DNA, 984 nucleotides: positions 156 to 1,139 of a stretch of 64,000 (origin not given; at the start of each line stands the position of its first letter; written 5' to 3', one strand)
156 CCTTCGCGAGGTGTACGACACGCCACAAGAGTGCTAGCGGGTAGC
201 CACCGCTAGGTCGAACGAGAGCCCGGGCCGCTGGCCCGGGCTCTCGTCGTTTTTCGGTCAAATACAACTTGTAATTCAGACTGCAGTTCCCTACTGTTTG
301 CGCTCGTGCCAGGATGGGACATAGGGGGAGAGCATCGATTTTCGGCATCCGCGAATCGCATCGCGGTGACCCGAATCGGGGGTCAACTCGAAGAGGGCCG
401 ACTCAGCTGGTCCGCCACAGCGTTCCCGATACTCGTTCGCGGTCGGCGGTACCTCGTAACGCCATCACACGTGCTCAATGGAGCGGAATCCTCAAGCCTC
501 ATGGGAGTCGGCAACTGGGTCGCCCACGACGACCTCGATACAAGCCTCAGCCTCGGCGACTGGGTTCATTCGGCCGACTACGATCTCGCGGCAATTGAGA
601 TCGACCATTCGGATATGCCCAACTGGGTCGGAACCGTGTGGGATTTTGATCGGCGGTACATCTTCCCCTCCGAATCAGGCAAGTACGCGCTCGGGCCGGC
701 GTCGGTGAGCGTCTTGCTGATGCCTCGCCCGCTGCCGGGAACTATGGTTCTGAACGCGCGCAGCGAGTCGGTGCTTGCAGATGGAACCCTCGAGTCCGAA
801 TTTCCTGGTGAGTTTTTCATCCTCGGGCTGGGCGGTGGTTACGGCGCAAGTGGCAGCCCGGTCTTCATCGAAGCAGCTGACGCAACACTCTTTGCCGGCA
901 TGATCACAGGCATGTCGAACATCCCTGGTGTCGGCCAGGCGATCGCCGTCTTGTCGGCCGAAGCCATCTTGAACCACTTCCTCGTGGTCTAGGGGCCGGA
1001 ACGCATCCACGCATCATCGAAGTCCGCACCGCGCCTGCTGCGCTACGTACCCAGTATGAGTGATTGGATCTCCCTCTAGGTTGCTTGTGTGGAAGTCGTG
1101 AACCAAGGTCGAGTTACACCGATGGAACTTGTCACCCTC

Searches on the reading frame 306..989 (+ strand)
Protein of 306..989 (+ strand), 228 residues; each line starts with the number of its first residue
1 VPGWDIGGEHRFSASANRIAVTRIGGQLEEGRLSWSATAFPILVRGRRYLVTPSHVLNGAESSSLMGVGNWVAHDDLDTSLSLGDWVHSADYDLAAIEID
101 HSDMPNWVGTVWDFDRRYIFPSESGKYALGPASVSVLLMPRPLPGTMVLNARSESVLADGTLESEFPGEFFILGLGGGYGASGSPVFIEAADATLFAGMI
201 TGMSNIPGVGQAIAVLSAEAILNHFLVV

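Call 18: search_solved_structures(query=window:306-989:+, max_evalue=10, show_alignments=2)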
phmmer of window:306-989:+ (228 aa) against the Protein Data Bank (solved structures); distinct sequences matched with E-value up to 10: 1.
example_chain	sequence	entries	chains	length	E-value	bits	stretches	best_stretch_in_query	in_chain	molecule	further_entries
4b45_A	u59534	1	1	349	0.063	15.8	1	157-209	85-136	CELL DIVISION PROTEIN FTSZ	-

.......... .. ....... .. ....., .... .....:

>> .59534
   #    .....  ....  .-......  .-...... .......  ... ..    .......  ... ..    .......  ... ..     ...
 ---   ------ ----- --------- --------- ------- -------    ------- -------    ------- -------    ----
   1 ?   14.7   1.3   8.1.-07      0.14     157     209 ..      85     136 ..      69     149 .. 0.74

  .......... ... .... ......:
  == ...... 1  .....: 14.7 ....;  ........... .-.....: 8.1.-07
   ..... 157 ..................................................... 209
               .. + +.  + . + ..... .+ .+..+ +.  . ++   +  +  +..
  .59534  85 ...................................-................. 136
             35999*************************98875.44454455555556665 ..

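Call 23: search_protein_families(library=pfam, proteins=[window:306-989:+], max_evalue=0.01)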
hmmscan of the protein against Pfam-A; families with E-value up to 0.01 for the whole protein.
window:306-989:+ (228 aa): 0 families

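Call 26: search_protein_families(library=phrogs, proteins=[window:306-989:+], max_evalue=0.001)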
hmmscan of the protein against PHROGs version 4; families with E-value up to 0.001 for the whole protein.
window:306-989:+ (228 aa): 0 families

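Call 27: find_encoding_contigs(protein=window:306-989:+, flank=10000)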
Protein window:306-989:+ (228 aa): no gene with exactly this product is on record in the collection.

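Call 66: search_protein_families(library=padloc, proteins=[window:306-989:+], max_evalue=0.1)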
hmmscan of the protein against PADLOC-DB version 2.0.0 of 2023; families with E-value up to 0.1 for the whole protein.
window:306-989:+ (228 aa): 1 family
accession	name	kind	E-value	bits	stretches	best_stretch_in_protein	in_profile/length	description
PDLC03855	LmuA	-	0.0013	16.1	1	180-221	150-191/425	-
